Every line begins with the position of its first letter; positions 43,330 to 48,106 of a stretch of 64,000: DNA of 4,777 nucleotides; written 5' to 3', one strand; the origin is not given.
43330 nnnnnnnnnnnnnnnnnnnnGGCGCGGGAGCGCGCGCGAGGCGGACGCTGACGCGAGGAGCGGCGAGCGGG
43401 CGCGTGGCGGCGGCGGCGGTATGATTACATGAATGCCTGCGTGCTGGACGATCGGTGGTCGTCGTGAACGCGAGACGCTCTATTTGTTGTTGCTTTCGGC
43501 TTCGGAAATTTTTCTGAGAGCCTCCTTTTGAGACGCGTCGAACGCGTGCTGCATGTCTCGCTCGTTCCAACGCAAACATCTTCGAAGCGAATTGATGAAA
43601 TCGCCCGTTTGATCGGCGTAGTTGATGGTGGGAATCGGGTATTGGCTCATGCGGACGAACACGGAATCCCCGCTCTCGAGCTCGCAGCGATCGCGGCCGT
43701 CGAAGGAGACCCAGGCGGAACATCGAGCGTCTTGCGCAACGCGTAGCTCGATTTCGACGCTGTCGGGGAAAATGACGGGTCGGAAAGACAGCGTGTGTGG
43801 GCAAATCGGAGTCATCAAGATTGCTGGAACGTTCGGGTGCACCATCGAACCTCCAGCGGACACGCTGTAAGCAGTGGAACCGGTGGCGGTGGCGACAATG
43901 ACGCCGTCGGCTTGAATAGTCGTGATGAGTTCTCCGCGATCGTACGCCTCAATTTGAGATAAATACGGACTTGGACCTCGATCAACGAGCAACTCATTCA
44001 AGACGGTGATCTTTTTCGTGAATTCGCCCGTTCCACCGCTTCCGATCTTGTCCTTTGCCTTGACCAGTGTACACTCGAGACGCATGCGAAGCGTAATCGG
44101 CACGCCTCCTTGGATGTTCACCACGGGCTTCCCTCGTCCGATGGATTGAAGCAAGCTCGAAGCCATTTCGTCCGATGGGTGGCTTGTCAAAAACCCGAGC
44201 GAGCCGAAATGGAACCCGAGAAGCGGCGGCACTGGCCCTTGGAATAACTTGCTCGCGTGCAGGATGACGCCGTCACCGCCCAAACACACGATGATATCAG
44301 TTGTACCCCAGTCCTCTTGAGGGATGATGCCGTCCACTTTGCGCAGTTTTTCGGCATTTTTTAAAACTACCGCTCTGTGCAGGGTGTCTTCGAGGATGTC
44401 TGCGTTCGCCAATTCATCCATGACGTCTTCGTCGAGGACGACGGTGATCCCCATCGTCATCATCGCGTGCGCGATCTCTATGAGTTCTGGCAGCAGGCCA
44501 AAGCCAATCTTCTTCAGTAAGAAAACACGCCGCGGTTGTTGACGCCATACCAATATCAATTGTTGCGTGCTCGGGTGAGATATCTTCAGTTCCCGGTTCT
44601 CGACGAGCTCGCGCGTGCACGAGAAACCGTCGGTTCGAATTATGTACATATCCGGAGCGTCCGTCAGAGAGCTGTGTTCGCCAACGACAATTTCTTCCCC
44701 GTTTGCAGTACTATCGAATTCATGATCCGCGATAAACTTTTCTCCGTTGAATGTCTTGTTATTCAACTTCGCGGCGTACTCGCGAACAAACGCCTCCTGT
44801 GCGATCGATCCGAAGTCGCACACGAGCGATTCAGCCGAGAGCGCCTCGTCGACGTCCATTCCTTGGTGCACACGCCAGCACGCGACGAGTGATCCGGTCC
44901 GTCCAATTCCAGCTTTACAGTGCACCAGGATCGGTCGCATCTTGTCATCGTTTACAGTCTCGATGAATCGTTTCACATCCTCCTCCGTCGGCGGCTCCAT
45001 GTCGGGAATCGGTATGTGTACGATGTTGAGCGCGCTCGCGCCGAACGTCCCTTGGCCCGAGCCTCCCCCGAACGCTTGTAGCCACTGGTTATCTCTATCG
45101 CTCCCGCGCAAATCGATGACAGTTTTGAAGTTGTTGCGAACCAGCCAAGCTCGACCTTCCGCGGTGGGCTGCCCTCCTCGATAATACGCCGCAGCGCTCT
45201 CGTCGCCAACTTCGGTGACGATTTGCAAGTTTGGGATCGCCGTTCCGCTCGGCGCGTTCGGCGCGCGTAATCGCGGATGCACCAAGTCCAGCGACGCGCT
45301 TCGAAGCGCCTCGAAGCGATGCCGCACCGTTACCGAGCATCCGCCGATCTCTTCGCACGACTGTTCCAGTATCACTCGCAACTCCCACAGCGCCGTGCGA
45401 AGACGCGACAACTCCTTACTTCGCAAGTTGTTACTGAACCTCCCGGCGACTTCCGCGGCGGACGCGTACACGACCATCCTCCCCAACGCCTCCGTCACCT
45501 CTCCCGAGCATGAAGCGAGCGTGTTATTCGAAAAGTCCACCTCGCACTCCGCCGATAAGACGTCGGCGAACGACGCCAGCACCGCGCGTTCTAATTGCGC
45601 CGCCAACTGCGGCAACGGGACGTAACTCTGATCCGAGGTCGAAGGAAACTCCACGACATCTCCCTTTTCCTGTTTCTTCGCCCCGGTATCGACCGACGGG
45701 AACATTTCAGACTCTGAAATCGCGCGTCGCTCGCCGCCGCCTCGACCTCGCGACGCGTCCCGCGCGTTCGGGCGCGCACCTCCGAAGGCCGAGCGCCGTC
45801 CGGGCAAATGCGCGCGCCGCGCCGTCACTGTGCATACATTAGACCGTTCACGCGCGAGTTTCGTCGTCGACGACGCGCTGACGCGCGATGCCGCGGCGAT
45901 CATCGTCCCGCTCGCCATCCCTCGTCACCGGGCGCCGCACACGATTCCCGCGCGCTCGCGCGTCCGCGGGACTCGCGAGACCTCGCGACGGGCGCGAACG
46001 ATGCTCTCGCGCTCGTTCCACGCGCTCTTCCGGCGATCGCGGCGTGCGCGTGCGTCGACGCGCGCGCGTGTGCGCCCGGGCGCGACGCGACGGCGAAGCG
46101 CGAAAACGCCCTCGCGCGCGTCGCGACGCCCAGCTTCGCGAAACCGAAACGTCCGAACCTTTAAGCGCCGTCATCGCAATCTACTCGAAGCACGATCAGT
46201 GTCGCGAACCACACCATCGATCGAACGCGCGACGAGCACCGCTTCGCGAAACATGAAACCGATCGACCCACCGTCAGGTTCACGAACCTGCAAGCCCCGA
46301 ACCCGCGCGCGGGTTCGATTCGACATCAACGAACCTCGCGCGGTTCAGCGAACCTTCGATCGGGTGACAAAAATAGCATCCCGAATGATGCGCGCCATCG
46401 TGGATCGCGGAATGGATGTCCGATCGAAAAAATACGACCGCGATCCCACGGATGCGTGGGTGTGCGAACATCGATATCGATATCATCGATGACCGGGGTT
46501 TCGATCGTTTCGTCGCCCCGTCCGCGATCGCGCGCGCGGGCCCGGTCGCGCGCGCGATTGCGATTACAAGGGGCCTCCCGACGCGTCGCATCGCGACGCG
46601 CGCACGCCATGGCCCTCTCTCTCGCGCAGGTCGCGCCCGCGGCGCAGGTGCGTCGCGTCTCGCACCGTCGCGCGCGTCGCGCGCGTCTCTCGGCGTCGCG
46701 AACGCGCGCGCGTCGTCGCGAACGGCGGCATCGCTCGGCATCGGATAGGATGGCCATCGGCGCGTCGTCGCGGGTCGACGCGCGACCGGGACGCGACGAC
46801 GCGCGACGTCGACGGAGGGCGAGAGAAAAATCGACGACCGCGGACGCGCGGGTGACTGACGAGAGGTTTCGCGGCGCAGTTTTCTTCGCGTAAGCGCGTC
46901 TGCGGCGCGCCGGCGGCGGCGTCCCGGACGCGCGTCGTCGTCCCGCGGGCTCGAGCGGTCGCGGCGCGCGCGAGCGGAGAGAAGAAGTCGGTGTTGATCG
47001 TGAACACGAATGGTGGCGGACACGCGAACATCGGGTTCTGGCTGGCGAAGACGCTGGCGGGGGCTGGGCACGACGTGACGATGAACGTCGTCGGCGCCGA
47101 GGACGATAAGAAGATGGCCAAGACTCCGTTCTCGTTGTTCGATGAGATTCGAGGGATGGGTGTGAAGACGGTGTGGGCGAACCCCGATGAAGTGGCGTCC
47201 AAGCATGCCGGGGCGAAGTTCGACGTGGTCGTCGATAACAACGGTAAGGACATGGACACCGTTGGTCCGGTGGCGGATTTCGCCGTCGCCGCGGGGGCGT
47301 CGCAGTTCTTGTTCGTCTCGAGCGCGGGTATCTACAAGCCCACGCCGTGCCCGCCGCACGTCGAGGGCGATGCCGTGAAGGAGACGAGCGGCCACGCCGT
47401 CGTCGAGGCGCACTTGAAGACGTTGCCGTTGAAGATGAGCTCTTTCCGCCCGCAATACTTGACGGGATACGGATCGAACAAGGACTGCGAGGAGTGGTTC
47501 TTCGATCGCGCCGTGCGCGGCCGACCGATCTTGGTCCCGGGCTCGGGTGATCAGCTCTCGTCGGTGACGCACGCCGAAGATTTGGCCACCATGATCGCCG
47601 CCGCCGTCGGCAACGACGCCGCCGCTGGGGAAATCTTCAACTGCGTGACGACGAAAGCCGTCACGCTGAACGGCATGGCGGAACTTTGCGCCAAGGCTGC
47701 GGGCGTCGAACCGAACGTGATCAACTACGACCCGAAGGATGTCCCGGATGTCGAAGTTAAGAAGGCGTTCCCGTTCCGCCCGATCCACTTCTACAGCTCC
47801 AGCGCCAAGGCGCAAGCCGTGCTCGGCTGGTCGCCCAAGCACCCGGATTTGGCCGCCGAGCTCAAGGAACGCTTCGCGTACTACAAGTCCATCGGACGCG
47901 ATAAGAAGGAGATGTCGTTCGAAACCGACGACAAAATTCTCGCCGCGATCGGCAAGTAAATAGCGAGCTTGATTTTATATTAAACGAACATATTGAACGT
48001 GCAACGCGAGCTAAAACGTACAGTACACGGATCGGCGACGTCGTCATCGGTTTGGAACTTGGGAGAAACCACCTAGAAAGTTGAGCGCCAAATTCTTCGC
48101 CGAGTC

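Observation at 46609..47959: CSP41 gene needs a 232-nt GC-rich intron that ORF-based calling misses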

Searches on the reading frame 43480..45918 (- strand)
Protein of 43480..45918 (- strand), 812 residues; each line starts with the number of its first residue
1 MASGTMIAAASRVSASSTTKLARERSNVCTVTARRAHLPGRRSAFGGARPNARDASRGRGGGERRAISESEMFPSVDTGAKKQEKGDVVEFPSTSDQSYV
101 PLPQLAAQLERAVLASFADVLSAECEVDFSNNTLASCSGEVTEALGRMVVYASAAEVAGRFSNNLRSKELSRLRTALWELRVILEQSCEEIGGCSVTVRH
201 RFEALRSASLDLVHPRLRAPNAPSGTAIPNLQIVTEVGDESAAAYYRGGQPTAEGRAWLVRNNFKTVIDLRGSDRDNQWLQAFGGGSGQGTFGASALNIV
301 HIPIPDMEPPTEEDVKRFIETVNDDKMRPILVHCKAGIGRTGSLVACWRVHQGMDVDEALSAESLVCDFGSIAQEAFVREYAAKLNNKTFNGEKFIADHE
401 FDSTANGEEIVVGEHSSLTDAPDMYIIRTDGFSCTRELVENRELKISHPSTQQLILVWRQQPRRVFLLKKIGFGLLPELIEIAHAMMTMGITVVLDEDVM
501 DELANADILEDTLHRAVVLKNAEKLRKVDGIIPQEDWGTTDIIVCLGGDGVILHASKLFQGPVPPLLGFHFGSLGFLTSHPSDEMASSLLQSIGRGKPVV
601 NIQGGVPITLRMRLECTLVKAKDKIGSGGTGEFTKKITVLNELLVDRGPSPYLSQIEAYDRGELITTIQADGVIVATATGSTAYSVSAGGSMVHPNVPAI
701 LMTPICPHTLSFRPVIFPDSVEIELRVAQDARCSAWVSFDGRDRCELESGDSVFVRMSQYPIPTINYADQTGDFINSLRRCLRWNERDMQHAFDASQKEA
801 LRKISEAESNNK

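Call 33: find_encoding_contigs(protein=window:43480-45918:-, flank=10000, max_places=3)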
Protein window:43480-45918:- (812 aa): no gene with exactly this product is on record in the collection.

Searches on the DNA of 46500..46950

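Call 51: search_rna_families(source=window, start=46500, end=46950, threshold=evalue, max_evalue=1)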
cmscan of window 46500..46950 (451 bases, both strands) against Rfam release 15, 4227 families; matches with E-value up to 1: 0.
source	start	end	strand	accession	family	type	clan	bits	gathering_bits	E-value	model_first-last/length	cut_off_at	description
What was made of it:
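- Tried and rejected: Rfam found nothing at E <= 1 (call 51).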

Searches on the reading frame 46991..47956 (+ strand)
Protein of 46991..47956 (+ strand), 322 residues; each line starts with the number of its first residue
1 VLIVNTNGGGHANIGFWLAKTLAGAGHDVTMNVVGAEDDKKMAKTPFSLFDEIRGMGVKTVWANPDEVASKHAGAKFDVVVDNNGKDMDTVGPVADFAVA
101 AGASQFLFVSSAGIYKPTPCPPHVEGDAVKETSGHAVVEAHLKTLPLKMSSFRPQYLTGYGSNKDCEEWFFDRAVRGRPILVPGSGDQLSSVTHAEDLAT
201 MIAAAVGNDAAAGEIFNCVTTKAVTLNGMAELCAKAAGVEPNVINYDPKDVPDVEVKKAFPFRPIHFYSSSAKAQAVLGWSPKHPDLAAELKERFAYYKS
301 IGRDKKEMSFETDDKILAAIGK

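Call 13: list_cluster_members(proteins=[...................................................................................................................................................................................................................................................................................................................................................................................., window:46991-47956:+, window:47000-47956:+, P0001])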
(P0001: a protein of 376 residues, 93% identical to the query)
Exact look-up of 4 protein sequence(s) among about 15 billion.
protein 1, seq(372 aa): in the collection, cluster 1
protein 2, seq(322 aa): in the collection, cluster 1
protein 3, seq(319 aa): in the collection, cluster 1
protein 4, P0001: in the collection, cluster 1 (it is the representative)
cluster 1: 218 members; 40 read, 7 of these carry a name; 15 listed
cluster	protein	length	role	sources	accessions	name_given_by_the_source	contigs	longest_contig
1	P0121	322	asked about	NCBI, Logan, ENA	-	-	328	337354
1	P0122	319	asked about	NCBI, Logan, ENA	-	-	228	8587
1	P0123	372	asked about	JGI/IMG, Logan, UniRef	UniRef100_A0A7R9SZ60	NAD-dependent epimerase/dehydratase domain-containing protein n=2 Tax=Ostreococcus sp. ...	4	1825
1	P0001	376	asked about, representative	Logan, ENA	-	-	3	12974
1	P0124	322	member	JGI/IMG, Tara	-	nucleoside-diphosphate-sugar epimerase | strand:+ start:542 stop:1510 length:969 start_codon:yes stop_codon:yes gene_type:complete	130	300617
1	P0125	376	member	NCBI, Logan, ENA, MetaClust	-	\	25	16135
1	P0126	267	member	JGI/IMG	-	nucleoside-diphosphate-sugar epimerase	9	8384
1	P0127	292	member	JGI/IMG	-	nucleoside-diphosphate-sugar epimerase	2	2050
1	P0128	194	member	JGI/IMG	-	nucleoside-diphosphate-sugar epimerase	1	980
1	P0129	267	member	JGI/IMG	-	nucleoside-diphosphate-sugar epimerase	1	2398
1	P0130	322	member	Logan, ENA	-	-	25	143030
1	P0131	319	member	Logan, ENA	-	-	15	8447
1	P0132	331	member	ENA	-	-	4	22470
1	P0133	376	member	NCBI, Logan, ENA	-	-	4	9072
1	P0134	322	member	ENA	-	-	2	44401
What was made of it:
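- The exact 372-aa spliced product is public as UniRef100_A0A7R9SZ60, Ostreococcus sp. (call 13). The 372-aa sequence is not flagged as present in NCBI nr (call 13).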

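Call 15: find_encoding_contigs(protein=P0123, flank=3000, max_places=6)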
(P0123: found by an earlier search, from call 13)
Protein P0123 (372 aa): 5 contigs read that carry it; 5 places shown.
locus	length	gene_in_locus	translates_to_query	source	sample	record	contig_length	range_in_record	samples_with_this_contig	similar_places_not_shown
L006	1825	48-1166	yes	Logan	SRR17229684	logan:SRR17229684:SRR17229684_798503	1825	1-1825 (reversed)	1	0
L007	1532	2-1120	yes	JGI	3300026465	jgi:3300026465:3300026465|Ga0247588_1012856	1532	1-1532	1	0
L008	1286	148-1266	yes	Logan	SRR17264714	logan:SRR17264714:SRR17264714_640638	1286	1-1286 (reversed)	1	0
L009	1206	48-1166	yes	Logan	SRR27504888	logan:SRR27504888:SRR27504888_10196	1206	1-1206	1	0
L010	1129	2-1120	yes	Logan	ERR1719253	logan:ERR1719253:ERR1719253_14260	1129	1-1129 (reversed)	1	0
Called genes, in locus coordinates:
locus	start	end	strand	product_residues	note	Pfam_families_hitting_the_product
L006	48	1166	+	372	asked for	PF01370:Epimerase (weak)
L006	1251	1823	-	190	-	?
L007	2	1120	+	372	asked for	PF01370:Epimerase (weak)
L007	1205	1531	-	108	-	?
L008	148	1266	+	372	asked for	PF01370:Epimerase (weak)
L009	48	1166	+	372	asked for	PF01370:Epimerase (weak)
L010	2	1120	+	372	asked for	PF01370:Epimerase (weak)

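Call 16: find_encoding_contigs(protein=P0121, flank=3000, max_places=4)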
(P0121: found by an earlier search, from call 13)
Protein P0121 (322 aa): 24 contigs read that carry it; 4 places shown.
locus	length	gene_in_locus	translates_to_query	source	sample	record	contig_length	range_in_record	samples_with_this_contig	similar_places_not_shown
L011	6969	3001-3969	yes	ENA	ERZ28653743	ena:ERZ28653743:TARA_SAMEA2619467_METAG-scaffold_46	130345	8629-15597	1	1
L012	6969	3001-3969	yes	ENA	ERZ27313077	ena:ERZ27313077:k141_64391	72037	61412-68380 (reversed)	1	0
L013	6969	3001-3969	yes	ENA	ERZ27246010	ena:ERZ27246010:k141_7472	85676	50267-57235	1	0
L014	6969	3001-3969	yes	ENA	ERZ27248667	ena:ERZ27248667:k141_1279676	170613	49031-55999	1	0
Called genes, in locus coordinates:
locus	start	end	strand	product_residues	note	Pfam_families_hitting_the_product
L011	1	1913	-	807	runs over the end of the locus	PF22741:PTP-NADK, PF00782:DSPc, PF03162:Y_phosphatase2 (faint), PF22785:Tc-R-P, PF22784:PTP-SAK, PF00102:Y_phosphatase (weak), PF01513:NAD_kinase, PF20143:NAD_kinase_C, +2 more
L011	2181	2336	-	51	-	-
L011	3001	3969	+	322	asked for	PF01370:Epimerase (weak)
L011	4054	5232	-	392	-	-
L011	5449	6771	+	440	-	PF13621:Cupin_8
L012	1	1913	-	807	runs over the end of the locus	PF22741:PTP-NADK, PF00782:DSPc, PF03162:Y_phosphatase2 (faint), PF22785:Tc-R-P, PF22784:PTP-SAK, PF00102:Y_phosphatase (weak), PF01513:NAD_kinase, PF20143:NAD_kinase_C, +2 more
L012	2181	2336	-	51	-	-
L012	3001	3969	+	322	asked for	PF01370:Epimerase (weak)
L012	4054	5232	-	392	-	-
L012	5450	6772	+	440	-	PF13621:Cupin_8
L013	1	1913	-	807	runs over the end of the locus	PF22741:PTP-NADK, PF00782:DSPc, PF03162:Y_phosphatase2 (faint), PF22785:Tc-R-P, PF22784:PTP-SAK, PF00102:Y_phosphatase (weak), PF01513:NAD_kinase, PF20143:NAD_kinase_C, +2 more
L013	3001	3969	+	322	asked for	PF01370:Epimerase (weak)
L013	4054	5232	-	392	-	-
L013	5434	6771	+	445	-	PF13621:Cupin_8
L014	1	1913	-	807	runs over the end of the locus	PF22741:PTP-NADK, PF00782:DSPc, PF03162:Y_phosphatase2 (faint), PF22785:Tc-R-P, PF22784:PTP-SAK, PF00102:Y_phosphatase (weak), PF01513:NAD_kinase, PF20143:NAD_kinase_C, +2 more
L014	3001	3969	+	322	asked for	PF01370:Epimerase (weak)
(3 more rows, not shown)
